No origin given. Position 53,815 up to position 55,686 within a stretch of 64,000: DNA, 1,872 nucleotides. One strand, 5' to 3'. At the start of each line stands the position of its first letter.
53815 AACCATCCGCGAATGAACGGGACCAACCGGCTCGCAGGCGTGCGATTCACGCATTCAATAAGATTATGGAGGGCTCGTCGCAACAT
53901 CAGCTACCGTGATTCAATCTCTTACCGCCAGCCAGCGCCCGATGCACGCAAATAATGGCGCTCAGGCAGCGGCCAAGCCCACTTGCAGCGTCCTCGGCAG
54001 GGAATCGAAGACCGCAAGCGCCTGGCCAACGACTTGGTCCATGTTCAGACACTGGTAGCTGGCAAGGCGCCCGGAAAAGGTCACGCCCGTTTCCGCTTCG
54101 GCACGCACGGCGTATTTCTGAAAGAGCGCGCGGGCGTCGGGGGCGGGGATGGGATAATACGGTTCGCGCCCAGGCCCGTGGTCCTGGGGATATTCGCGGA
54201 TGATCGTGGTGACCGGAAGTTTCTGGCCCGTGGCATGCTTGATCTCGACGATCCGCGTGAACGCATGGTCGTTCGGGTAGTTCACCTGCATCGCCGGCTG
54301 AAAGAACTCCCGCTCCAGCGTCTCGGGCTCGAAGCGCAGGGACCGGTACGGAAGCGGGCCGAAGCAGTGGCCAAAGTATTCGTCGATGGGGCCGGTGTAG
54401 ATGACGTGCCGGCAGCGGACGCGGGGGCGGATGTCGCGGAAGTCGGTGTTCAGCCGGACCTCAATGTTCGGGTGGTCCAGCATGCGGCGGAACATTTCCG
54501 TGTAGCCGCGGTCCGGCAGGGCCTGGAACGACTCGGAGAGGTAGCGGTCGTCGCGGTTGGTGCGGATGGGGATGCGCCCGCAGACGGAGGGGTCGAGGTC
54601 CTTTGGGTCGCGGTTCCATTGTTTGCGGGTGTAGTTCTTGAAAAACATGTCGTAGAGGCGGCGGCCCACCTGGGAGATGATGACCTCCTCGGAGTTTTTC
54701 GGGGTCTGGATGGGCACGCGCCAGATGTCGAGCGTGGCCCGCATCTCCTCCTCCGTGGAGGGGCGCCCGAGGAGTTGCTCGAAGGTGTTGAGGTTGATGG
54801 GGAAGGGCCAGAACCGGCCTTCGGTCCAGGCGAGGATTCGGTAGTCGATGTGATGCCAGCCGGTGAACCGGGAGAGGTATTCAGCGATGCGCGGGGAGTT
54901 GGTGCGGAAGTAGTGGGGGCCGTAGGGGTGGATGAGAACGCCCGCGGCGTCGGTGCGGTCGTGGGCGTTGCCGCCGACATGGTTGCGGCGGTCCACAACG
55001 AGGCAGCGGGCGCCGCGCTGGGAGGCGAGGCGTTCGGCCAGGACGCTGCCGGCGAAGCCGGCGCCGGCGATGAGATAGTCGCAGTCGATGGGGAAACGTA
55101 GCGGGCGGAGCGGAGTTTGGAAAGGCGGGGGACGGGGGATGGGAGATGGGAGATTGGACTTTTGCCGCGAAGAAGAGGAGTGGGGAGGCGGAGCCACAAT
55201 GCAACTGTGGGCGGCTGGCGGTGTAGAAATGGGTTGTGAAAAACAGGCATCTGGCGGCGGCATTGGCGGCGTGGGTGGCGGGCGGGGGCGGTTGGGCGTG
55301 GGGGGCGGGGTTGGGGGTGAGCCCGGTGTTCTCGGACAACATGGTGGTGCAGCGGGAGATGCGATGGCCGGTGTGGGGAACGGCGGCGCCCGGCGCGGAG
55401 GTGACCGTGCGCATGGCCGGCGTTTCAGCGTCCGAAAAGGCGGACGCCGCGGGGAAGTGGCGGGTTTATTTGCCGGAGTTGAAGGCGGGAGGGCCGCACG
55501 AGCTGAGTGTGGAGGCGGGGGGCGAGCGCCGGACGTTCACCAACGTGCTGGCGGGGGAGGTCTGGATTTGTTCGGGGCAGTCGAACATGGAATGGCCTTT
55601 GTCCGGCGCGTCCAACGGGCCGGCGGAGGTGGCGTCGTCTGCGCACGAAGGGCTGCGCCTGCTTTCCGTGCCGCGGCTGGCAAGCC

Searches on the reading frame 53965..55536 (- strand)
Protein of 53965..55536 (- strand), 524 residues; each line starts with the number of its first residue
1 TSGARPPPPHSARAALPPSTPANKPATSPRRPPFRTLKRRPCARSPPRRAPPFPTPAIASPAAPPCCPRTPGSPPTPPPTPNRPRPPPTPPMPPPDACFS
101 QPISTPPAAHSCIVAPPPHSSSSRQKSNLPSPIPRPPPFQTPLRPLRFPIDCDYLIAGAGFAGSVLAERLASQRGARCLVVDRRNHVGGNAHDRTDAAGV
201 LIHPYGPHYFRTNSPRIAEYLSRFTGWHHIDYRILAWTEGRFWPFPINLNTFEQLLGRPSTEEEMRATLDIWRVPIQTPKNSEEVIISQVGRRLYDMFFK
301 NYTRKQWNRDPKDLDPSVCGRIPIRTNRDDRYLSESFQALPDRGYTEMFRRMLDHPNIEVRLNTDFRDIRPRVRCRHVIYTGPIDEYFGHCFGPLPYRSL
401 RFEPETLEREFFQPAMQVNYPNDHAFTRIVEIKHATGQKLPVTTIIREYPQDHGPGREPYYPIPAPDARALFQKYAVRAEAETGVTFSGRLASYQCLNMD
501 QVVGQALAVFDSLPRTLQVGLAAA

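Call 69: search_protein_families(library=pfam, proteins=[window:53965-55536:-], max_evalue=0.00001)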
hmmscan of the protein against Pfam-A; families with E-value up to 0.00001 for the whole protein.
window:53965-55536:- (524 aa): 2 families
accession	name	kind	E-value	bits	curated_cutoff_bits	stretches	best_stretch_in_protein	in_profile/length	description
PF03275.19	GLF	-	3.9e-74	249.2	26.3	1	298-495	2-202/203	UDP-galactopyranose mutase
PF13450.12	NAD_binding_8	-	1e-16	61.3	21.9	1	156-224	1-68/68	NAD(P)-binding Rossmann-like domain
